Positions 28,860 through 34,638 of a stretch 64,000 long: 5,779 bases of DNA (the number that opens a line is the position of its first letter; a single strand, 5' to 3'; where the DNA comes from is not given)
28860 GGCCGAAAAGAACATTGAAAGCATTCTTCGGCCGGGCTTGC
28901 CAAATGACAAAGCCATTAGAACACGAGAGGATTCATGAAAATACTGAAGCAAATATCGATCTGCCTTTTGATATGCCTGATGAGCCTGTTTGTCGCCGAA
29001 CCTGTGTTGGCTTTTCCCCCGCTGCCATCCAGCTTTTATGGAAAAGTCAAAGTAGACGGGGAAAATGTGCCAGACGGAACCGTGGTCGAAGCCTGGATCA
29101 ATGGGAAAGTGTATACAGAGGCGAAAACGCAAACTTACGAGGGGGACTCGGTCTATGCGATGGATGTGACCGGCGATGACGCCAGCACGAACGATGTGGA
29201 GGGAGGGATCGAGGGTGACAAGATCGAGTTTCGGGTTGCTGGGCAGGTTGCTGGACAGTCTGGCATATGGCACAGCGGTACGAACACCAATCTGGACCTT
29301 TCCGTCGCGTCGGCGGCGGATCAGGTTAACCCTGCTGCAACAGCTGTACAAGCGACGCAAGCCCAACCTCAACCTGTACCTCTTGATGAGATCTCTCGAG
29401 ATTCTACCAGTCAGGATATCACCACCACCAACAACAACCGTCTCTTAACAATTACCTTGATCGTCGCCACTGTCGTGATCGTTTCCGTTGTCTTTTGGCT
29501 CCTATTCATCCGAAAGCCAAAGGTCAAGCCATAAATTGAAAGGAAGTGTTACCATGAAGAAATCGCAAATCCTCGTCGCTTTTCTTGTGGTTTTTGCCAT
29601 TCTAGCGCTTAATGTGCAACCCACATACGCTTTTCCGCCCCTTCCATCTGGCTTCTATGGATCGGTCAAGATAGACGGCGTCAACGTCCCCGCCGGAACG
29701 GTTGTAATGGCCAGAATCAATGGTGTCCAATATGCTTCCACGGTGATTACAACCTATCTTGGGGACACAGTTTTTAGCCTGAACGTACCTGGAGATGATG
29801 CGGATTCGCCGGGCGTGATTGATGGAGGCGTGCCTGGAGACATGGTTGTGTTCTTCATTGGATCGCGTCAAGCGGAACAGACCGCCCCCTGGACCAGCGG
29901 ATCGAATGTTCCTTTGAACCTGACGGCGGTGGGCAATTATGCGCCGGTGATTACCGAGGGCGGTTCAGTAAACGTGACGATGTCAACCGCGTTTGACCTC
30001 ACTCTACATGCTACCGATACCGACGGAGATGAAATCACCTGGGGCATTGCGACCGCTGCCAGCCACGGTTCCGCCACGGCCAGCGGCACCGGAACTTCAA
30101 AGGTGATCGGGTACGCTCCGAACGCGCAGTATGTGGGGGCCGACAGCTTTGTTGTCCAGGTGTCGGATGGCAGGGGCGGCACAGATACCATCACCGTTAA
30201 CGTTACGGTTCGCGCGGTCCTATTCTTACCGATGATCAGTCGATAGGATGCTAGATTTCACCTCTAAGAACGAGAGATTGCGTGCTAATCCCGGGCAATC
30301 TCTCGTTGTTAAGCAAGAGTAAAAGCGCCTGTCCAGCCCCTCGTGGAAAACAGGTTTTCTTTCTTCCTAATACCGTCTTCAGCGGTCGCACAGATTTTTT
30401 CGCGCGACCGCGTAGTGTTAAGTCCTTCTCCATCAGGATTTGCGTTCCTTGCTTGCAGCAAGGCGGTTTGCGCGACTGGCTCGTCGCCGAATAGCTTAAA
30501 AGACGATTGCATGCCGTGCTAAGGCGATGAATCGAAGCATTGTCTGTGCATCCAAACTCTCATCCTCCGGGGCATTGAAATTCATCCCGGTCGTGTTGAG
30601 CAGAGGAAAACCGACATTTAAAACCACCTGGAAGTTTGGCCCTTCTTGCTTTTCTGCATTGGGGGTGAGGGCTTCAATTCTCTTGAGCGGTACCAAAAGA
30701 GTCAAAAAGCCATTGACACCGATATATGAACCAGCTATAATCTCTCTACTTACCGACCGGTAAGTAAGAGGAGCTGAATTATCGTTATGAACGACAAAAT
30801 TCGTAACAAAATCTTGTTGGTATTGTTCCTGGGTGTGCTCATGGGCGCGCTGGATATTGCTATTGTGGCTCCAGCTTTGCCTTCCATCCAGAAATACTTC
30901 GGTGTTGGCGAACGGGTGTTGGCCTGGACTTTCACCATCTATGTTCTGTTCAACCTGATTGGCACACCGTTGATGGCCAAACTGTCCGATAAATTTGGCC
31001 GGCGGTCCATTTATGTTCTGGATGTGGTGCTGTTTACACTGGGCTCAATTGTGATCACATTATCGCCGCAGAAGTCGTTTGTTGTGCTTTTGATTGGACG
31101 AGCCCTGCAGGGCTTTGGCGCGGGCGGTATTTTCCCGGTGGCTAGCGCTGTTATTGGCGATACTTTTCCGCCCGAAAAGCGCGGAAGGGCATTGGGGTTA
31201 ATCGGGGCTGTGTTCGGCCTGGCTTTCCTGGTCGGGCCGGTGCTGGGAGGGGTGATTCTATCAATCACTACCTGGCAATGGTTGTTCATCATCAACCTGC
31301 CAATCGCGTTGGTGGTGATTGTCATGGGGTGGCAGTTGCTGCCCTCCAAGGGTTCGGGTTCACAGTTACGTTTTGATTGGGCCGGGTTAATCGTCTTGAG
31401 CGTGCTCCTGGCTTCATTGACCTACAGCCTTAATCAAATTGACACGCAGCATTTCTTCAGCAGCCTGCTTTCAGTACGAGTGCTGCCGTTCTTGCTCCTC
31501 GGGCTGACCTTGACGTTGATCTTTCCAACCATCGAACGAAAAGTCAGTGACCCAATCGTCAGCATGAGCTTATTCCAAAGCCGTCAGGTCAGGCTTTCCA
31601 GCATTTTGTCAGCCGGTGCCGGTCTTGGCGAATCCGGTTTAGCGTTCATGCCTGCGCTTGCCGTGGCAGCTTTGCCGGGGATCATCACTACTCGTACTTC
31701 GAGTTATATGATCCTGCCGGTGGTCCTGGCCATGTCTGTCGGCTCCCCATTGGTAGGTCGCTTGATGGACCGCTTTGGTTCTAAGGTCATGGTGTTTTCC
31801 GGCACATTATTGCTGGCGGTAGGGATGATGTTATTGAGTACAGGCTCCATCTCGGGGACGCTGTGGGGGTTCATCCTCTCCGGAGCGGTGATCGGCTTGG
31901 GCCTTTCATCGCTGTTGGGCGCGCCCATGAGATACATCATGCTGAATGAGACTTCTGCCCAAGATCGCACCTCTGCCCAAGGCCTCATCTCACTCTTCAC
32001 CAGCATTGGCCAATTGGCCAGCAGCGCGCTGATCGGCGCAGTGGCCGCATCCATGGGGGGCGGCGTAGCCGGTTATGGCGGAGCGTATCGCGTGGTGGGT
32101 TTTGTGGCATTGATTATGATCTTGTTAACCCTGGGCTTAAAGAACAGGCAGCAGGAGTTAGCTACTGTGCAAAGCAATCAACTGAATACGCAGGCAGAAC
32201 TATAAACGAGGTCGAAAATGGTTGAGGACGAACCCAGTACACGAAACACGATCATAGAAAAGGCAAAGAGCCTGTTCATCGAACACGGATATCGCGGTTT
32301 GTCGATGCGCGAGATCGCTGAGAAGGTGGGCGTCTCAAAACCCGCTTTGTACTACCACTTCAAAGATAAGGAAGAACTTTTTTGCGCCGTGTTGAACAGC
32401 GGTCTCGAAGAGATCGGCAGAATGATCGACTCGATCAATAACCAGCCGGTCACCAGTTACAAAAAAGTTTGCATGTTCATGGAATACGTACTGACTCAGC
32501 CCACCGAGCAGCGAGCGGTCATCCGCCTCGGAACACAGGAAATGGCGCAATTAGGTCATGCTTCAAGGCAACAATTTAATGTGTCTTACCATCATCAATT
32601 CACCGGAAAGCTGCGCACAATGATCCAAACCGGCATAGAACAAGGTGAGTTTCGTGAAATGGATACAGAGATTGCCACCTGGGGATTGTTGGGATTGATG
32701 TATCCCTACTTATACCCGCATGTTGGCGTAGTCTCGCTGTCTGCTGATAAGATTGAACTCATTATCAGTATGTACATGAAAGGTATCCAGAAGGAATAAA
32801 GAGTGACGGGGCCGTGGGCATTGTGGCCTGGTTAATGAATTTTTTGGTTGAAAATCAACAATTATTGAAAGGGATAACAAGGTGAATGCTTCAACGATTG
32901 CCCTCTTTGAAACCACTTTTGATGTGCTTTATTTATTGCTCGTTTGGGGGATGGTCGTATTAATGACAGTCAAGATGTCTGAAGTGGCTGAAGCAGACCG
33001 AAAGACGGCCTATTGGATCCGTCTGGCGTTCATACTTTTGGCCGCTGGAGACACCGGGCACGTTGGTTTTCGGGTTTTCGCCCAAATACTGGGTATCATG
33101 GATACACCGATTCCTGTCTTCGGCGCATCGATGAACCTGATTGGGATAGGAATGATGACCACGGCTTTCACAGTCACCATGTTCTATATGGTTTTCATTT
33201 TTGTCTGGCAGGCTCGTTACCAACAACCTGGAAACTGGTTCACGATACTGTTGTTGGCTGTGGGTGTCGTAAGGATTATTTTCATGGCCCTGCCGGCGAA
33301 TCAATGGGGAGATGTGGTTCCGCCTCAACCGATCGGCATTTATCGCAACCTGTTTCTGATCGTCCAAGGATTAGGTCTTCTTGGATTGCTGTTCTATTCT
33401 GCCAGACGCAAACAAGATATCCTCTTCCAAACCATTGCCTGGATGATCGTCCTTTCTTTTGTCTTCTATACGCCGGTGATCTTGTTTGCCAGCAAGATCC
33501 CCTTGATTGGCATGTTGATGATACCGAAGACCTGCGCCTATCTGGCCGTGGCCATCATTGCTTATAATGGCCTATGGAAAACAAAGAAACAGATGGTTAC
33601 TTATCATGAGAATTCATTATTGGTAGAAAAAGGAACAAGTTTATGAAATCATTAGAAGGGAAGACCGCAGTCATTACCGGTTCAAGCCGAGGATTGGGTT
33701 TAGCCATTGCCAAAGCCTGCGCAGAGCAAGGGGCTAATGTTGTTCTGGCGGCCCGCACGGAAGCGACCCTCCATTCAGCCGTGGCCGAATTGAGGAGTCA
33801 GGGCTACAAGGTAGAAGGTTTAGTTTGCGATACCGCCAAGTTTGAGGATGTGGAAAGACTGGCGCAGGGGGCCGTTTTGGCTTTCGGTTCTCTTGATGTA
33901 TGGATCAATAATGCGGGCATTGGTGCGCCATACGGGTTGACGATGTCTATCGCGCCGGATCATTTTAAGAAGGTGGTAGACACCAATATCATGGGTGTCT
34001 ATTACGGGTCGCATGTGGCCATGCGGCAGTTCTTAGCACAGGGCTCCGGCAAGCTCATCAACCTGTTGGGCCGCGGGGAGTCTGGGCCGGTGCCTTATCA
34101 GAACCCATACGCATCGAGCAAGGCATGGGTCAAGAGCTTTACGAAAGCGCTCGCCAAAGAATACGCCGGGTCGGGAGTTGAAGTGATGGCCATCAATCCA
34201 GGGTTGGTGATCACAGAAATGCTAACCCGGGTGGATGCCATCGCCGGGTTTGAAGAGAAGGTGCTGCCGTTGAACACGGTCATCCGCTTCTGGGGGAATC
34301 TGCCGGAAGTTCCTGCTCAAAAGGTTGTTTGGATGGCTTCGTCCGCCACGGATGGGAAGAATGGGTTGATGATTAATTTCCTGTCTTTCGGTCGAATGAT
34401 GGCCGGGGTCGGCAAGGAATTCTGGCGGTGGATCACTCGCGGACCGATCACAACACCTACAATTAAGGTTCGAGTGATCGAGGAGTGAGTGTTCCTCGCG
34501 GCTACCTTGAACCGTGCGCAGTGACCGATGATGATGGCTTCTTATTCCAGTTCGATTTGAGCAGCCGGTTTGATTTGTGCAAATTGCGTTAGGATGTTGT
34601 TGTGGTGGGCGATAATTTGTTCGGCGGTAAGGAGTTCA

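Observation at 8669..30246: Six co-directional genes (~21.6 kb) encode secreted mosaic proteins with four metallophosphoesterase domains and shared unassigned modules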

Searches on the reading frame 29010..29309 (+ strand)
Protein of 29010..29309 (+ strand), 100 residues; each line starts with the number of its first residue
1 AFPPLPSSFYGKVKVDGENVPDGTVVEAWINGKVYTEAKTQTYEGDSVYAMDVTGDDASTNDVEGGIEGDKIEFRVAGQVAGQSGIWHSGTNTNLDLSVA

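Call 17: search_protein_families(library=pfam, max_evalue=5, proteins=[window:29010-29309:+])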
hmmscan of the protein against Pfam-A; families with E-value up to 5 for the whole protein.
seq(100 aa): 0 families

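Call 42: search_protein_representatives(alignment_id=A3)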
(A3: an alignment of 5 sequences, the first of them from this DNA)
Query: 5 sequences, 100 profile positions. Proteins with E-value up to 0.001 (for the whole library): 3238; up to 1e-10: 1284; up to 1e-30: 125. The best 150 are listed.
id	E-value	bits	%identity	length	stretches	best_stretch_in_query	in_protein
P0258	2.0e-96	332.6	-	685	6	2-98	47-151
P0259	3.4e-90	312.6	-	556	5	2-99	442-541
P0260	3.7e-78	274.0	-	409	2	1-99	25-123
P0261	7.4e-70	247.3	-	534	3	2-99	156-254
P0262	6.9e-59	212.1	-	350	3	2-99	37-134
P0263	1.6e-57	207.8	-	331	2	2-99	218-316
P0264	3.6e-56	203.4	-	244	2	1-98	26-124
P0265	3.4e-47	174.6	-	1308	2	2-100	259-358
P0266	6.4e-47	173.7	-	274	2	3-99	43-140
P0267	1.9e-42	159.3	-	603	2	2-100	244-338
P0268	5.3e-42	157.9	-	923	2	3-100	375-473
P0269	7.2e-40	151.1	-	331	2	3-94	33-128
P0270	1.0e-39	150.6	-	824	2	1-99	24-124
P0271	1.7e-39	149.9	-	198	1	1-99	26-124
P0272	4.6e-39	148.5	-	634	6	2-99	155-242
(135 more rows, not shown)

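Call 70: search_solved_structures(query=A8, max_evalue=10, show_alignments=1)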
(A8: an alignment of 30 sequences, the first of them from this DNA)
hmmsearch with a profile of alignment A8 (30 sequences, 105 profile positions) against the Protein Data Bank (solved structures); distinct sequences matched with E-value up to 10: 8.
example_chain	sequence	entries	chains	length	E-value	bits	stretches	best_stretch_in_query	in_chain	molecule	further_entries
3m62_B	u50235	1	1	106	0.098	15.8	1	39-88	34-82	UV excision repair protein RAD23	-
5e4w_C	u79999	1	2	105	0.21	14.7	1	31-98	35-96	Signal recognition particle 43 kDa protein, chloroplastic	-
2nbw_B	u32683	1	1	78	0.49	13.5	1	39-82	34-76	UV excision repair protein RAD23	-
2nbu_A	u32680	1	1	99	0.51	13.5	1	39-83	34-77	UV excision repair protein RAD23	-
7m5i_B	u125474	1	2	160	0.68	13.1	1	6-35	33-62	Endolysin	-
1swh_A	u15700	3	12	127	0.7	13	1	27-91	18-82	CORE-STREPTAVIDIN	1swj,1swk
6s50_A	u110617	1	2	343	1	12.5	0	26-90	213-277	Streptavidin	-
6s4q_A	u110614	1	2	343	1.1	12.3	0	27-91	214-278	Streptavidin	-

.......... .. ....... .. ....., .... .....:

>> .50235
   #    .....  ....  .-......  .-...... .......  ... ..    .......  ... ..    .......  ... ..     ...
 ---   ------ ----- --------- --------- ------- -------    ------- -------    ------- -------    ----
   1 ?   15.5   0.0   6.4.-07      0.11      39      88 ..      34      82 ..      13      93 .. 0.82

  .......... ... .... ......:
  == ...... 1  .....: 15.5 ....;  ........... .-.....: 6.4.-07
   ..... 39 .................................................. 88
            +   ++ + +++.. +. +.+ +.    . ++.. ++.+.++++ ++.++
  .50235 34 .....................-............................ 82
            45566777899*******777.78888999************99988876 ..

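Call 71: search_protein_families(library=pfam, alignment_id=A8, max_evalue=1)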
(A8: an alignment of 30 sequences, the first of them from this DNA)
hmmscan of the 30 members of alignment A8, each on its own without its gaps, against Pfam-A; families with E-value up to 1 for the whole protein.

A. member 1, seq(100 aa): 0 families

B. families by the number of members that match (of 30 scanned): 13 families
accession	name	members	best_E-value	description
PF20622.4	Big_15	1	0.0018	Bacterial Ig domain (Big_16)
PF00045.24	Hemopexin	1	0.0098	Hemopexin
PF01551.29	Peptidase_M23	1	0.016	Peptidase family M23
PF01833.30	TIG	1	0.062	IPT/TIG domain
PF17189.10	Glyco_hydro_30C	1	0.082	Glycosyl hydrolase family 30 beta sandwich domain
PF24223.1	MrpH_C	1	0.13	Fimbrial adhesin MrpH C-terminal domain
PF15530.11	Ntox25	1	0.14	Bacterial toxin 25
PF18140.6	PCC_BT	1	0.14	Propionyl-coenzyme A carboxylase BT domain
PF07174.17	FAP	1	0.14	Fibronectin-attachment protein (FAP) domain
PF17912.7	OB_MalK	1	0.2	MalK OB fold domain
PF23148.1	Gp77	1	0.28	Podophage GP4 fiber-tail adaptor protein gp77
PF10055.14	DUF2292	1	0.39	Uncharacterized small protein (DUF2292)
PF02369.22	Big_1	1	0.4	Bacterial Ig-like domain (group 1)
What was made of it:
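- Tried and rejected: There is no consistent signal (call 71).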

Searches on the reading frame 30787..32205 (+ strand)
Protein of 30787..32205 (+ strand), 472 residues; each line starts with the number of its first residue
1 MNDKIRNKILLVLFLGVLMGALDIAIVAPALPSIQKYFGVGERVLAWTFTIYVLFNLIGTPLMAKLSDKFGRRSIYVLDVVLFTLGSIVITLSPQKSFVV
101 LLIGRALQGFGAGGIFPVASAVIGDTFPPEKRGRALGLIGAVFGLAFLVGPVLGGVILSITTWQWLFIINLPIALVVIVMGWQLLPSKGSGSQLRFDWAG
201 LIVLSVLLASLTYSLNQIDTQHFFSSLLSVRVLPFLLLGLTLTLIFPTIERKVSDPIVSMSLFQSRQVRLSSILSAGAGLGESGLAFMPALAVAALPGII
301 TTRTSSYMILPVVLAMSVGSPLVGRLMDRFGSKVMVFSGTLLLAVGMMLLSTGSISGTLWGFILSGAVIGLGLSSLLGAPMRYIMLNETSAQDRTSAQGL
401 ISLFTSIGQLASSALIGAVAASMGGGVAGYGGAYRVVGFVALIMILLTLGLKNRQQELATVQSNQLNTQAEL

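Call 12: search_protein_families(library=pfam, proteins=[window:30787-32205:+], max_evalue=0.001)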
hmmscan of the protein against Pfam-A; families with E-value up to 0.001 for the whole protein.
window:30787-32205:+ (472 aa): 4 families
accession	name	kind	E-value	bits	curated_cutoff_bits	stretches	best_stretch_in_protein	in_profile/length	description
PF07690.21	MFS_1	-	1.5e-54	185.7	33.4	2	13-305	1-262/347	Major Facilitator Superfamily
PF00083.30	Sugar_tr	-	1.7e-16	60.6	22.3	1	12-182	5-189/452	Sugar (and other) transporter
PF13347.12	MFS_2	-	4.1e-07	29.3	27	1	5-131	221-347/427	MFS/sugar transport protein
PF05977.19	MFS_3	-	1.3e-05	24.4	27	1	65-183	67-188/524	Transmembrane secretion effector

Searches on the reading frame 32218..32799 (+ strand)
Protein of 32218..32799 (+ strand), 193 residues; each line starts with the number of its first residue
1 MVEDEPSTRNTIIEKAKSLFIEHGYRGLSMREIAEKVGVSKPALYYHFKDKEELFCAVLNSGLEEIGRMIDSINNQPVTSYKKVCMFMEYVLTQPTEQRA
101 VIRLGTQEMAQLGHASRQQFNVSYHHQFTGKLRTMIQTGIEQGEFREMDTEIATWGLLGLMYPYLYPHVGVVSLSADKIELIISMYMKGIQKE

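Call 12: search_protein_families(library=pfam, proteins=[window:32218-32799:+], max_evalue=0.001)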
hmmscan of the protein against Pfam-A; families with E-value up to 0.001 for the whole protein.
window:32218-32799:+ (193 aa): 4 families
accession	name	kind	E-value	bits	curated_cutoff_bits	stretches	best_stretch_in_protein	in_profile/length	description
PF00440.29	TetR_N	-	9.1e-20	70.6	24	1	12-57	1-46/47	Bacterial regulatory proteins, tetR family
PF17932.6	TetR_C_24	-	9.7e-08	32.7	26.4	1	83-161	7-84/114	Tetracyclin repressor-like, C-terminal domain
PF13022.12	HTH_Tnp_1_2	-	0.00019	22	27.9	1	15-64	14-61/122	Helix-turn-helix of insertion element transposase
PF13412.12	HTH_24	-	0.00046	20.1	21.9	1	27-52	17-42/48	Winged helix-turn-helix DNA-binding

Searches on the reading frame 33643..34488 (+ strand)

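Call 12: search_protein_families(library=pfam, proteins=[window:33643-34488:+], max_evalue=0.001)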
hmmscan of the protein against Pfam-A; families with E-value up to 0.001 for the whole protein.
window:33643-34488:+ (281 aa): 4 families
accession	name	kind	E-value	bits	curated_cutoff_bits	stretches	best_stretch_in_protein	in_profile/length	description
PF00106.31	adh_short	-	4.1e-47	160.6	26.6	1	7-197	1-190/195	short chain dehydrogenase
PF13561.12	adh_short_C2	-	3.5e-37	128.7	27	1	15-241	5-226/236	Enoyl-(Acyl carrier protein) reductase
PF08659.16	KR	-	3.2e-08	34.1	22.6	1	8-119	2-116/180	KR domain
PF01370.27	Epimerase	-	0.00026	20.9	20.9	1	10-185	2-171/240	NAD dependent epimerase/dehydratase family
